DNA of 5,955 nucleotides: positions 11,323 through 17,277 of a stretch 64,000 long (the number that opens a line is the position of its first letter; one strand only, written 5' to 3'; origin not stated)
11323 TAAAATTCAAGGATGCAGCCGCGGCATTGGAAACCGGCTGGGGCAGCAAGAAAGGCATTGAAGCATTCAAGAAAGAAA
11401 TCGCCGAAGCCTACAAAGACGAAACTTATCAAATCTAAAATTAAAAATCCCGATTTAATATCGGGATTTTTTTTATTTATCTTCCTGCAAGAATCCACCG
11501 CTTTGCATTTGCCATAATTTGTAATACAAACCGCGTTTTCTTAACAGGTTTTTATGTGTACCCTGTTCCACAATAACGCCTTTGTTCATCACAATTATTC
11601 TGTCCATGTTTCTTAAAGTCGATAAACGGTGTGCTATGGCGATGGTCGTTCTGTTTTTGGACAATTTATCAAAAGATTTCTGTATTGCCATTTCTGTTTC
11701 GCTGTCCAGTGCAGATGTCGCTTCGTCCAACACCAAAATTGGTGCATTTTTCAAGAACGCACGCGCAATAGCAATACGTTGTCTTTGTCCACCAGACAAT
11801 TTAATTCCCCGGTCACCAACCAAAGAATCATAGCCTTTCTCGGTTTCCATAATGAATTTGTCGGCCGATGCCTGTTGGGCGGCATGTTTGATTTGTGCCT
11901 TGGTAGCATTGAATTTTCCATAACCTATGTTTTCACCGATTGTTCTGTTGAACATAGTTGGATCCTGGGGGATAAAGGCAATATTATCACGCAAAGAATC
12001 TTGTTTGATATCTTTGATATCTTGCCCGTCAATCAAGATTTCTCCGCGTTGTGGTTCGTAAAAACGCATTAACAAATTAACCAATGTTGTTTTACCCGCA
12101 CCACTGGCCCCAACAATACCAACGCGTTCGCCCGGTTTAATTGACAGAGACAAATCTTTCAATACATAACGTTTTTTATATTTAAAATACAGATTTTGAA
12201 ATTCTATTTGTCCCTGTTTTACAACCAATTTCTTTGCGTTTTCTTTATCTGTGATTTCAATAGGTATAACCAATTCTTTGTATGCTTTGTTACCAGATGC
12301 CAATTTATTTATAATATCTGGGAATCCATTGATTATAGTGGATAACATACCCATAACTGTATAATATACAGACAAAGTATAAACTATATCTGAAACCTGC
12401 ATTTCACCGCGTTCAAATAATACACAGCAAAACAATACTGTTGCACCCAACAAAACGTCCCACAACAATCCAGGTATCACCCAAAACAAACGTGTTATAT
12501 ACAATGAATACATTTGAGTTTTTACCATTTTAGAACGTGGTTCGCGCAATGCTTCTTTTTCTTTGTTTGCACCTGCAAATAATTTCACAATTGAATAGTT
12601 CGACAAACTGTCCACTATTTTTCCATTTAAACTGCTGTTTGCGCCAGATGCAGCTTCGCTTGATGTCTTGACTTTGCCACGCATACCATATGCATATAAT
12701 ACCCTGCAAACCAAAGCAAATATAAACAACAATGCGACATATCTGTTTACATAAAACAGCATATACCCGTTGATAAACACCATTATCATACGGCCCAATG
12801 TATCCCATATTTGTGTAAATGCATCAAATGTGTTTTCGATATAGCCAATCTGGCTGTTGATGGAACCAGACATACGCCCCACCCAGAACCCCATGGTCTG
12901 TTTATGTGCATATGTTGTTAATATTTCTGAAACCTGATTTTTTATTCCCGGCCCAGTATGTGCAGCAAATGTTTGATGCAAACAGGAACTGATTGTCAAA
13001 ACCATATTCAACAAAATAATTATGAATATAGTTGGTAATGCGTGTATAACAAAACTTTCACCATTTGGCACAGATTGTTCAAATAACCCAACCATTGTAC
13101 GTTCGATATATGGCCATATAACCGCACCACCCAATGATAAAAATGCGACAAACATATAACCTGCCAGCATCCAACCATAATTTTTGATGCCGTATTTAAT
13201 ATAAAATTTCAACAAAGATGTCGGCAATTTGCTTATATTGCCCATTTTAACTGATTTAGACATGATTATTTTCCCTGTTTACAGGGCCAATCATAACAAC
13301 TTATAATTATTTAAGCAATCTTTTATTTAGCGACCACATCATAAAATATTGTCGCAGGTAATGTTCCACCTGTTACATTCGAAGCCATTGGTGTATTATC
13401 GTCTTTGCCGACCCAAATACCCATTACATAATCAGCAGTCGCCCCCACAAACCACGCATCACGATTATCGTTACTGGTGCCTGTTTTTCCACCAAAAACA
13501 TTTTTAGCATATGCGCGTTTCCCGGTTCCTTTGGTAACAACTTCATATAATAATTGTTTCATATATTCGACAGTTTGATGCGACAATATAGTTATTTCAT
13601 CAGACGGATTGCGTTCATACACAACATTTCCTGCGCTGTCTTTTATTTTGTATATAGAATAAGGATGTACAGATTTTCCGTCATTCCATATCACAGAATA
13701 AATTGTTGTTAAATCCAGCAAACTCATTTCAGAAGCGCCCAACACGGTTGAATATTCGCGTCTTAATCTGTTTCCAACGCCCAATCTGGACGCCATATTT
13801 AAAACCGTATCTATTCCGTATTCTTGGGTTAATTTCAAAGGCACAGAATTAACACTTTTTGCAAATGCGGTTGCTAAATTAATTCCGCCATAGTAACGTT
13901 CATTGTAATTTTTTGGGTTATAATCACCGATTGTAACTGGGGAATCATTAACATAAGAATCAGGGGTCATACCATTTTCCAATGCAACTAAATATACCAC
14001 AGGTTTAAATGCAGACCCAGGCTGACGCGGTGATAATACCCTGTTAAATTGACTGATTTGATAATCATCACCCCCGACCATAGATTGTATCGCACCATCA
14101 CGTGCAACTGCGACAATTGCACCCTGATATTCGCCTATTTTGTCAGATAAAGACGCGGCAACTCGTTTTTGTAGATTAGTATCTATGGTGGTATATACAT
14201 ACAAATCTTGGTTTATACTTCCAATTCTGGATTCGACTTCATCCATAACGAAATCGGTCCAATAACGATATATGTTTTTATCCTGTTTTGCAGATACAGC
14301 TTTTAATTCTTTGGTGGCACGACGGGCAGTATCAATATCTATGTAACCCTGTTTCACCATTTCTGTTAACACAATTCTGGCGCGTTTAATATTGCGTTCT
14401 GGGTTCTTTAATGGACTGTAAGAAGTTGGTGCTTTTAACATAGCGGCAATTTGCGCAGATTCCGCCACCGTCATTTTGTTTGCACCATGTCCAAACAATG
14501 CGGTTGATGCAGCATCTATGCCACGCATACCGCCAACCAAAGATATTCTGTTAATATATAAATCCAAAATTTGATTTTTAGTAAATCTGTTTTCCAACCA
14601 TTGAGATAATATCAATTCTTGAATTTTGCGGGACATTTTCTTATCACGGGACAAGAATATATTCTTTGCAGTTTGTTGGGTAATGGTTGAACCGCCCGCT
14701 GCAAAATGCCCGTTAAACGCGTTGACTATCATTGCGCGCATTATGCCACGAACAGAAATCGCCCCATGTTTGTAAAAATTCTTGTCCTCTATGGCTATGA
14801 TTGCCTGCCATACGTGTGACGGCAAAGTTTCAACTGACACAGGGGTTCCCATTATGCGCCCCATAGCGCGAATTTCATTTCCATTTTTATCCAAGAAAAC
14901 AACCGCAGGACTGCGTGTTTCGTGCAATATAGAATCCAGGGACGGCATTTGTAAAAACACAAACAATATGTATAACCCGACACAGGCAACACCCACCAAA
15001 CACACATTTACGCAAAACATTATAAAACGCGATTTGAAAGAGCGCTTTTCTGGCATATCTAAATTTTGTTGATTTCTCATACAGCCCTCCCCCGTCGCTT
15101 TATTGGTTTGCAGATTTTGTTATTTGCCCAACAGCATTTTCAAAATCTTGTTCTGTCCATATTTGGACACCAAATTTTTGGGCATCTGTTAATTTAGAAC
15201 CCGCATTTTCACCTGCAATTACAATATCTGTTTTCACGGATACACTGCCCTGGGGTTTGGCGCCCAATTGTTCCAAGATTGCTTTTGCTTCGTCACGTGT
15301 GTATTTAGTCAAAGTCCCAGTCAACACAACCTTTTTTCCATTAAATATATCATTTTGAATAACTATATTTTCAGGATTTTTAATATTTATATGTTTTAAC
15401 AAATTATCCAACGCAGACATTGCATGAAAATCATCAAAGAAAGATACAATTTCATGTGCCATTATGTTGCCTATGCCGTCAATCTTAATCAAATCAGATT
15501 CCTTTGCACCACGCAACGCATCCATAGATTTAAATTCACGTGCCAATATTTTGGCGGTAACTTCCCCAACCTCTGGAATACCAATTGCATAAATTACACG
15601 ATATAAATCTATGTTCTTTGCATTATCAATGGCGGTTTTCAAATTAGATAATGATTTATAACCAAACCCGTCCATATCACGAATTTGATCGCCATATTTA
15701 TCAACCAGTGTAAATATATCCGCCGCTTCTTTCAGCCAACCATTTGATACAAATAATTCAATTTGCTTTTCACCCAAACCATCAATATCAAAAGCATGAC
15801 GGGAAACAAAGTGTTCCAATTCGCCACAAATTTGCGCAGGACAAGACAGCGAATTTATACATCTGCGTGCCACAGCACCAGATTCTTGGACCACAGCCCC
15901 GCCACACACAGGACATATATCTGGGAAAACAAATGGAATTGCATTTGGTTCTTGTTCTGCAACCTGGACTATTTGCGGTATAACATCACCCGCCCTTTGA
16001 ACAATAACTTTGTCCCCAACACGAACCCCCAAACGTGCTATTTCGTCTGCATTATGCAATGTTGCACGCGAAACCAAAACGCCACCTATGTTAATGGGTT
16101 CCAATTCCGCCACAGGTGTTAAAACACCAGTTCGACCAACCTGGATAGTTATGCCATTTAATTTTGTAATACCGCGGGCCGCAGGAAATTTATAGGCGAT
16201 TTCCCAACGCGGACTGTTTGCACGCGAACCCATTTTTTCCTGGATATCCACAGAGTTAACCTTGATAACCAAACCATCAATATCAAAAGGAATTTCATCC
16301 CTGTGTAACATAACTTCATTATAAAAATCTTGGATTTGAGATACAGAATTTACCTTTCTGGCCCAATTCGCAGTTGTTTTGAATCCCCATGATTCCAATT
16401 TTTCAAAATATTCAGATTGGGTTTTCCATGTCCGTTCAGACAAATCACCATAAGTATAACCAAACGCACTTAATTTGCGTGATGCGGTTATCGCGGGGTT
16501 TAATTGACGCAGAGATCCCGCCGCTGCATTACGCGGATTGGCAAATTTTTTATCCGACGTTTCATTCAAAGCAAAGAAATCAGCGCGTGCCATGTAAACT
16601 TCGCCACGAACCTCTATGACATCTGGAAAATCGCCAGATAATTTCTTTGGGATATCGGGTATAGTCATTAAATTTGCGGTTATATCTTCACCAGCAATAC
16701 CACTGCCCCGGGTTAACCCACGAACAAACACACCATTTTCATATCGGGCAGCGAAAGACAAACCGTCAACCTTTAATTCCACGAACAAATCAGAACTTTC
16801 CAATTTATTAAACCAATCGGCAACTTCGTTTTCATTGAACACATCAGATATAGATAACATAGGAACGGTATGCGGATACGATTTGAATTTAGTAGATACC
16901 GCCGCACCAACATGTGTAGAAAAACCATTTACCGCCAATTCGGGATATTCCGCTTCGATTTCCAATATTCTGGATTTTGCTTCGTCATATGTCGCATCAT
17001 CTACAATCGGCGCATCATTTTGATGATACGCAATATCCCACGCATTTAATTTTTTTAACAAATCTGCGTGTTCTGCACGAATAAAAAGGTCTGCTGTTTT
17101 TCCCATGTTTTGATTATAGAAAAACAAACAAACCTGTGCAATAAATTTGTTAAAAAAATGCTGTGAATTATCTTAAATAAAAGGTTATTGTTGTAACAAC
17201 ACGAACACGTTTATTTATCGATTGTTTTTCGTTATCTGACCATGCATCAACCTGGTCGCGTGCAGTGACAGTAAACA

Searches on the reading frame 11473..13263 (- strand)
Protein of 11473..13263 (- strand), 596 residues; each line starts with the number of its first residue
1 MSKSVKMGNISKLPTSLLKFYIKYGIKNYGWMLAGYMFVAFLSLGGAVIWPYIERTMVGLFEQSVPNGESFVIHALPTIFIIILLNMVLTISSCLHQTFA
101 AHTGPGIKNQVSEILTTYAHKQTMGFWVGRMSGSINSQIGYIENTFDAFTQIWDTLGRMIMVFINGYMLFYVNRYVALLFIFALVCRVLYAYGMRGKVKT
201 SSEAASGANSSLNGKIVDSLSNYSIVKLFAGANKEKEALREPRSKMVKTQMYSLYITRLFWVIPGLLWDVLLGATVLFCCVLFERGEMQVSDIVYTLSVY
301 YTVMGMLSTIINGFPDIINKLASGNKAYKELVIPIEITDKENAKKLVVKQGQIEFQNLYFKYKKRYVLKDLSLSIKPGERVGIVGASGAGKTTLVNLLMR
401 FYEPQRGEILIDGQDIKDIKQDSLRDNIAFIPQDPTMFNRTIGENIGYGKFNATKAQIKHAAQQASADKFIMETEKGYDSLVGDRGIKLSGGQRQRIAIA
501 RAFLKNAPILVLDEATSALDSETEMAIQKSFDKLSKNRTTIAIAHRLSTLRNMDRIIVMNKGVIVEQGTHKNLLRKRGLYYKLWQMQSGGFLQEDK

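Call 24: search_protein_families(library=pfam, proteins=[window:11473-13263:-], max_evalue=0.001)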
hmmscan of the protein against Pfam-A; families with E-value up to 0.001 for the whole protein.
window:11473-13263:- (596 aa): 4 families
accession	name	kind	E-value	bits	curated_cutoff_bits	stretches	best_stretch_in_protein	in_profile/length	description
PF00005.33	ABC_tran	-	8.4e-38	130.5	25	1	368-517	1-137/137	ABC transporter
PF00664.28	ABC_membrane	-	2.9e-14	53.9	28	1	36-303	4-270/274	ABC transporter transmembrane region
PF02463.25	SMC_N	-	2.5e-08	34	40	1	405-560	107-212/220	RecF/RecN/SMC N terminal domain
PF03193.22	RsgA_GTPase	-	0.0002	21.7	30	1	338-400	67-128/174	RsgA GTPase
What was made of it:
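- An ABC exporter of the MsbA type lies in the window at 11473-13263 (call 24).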

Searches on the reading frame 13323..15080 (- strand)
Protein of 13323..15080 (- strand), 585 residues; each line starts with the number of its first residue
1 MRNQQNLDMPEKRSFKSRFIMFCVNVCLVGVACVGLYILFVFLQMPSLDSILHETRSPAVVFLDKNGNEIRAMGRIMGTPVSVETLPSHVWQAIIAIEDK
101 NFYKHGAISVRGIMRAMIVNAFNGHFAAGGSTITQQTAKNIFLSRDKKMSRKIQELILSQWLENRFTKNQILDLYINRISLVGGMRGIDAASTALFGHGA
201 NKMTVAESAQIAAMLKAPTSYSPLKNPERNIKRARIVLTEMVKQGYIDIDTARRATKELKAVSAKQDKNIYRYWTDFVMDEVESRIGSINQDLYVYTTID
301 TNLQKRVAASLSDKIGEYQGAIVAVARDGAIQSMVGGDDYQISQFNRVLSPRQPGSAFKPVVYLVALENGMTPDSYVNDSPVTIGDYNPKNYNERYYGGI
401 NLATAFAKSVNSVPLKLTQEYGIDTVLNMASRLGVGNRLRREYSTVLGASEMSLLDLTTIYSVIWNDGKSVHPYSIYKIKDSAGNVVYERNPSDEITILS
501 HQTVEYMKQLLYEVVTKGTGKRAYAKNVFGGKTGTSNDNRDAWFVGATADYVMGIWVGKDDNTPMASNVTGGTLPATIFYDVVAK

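Call 24: search_protein_families(library=pfam, proteins=[window:13323-15080:-], max_evalue=0.001)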
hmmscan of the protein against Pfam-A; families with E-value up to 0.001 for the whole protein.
window:13323-15080:- (585 aa): 2 families
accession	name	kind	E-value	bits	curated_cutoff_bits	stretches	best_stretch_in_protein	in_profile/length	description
PF00912.28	Transgly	-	5.4e-55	186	27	1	75-241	11-177/178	Transglycosylase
PF00905.27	Transpeptidase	-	1.9e-33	116.4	22.1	1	321-549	3-266/299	Penicillin binding protein transpeptidase domain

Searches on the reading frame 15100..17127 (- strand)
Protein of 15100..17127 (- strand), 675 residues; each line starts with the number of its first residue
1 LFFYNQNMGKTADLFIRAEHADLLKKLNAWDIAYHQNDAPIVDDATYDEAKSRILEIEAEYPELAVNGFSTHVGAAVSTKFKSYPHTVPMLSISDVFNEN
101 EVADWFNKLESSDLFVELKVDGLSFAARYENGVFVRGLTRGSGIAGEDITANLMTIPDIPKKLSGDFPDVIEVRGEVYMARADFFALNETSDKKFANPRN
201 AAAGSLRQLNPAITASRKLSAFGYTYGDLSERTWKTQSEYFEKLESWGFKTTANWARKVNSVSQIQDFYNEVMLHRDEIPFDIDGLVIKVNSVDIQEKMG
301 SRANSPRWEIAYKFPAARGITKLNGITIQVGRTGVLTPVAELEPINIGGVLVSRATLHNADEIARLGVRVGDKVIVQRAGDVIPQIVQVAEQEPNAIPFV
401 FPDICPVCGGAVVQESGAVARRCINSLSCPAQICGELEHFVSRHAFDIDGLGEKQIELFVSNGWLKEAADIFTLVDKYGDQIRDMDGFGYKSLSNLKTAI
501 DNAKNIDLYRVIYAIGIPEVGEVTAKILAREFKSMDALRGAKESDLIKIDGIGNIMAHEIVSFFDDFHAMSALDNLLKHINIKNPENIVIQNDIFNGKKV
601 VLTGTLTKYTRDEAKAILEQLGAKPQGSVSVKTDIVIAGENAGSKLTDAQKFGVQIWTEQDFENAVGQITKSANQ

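Call 24: search_protein_families(library=pfam, proteins=[window:15100-17127:-], max_evalue=0.001)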
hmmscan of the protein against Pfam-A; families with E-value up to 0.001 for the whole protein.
window:15100-17127:- (675 aa): 7 families
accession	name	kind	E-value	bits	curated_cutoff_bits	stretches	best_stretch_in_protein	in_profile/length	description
PF01653.23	DNA_ligase_aden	-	1.6e-78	264.1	27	1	79-316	2-252/253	NAD-dependent DNA ligase adenylation domain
PF03120.22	DNA_ligase_OB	-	1.2e-32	112.1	32.9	1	321-393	2-74/79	NAD-dependent DNA ligase OB-fold domain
PF12826.13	HHH_2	-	8.5e-21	74.3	27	1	510-567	1-58/64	Helix-hairpin-helix motif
PF00533.33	BRCT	-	2.4e-13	50.5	21.3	1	593-661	4-73/78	BRCA1 C Terminus (BRCT) domain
PF03119.21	DNA_ligase_ZBD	-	2.9e-09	37.1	25.8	1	405-431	2-27/27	NAD-dependent DNA ligase C4 zinc finger domain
PF14520.12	HHH_5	-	3.3e-08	34.3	27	1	515-564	5-55/57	Helix-hairpin-helix domain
PF22745.1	Nlig-Ia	-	0.00043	21.3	27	0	32-64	18-50/92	DNA ligase-like, N-terminal NAD+-binding domain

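Call 25: list_cluster_members(proteins=[window:15100-17127:-, window:54563-55564:+, window:510-1760:+, window:25761-28043:+, window:60019-60486:-, window:59027-60013:-])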
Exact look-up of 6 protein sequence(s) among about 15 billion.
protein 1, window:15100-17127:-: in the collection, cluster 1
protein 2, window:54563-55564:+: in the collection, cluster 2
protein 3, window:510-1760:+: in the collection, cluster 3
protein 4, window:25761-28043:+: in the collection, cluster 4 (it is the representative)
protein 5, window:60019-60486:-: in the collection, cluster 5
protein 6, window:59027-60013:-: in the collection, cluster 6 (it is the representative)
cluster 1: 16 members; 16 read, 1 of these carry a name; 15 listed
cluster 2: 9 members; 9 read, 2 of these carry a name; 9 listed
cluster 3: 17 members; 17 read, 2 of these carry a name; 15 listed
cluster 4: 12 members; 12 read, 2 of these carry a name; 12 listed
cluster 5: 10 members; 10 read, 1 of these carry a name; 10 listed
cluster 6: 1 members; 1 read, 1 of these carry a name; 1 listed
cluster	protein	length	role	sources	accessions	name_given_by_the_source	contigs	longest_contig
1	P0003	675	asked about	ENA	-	-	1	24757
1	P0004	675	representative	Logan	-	-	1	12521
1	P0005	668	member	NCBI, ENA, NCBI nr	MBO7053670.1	MAG: NAD-dependent DNA ligase LigA [Alphaproteobacteria bacterium] | NAD-dependent DNA ligase LigA [Alphaproteobacteria bacterium]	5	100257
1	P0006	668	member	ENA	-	-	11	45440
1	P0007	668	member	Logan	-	-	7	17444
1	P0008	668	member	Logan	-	-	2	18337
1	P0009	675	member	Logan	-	-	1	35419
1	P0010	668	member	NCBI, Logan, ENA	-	-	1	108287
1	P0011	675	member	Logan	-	-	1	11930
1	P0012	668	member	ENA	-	-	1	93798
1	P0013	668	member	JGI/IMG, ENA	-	-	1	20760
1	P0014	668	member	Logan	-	-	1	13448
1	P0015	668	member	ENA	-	-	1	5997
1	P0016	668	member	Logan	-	-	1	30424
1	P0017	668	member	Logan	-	-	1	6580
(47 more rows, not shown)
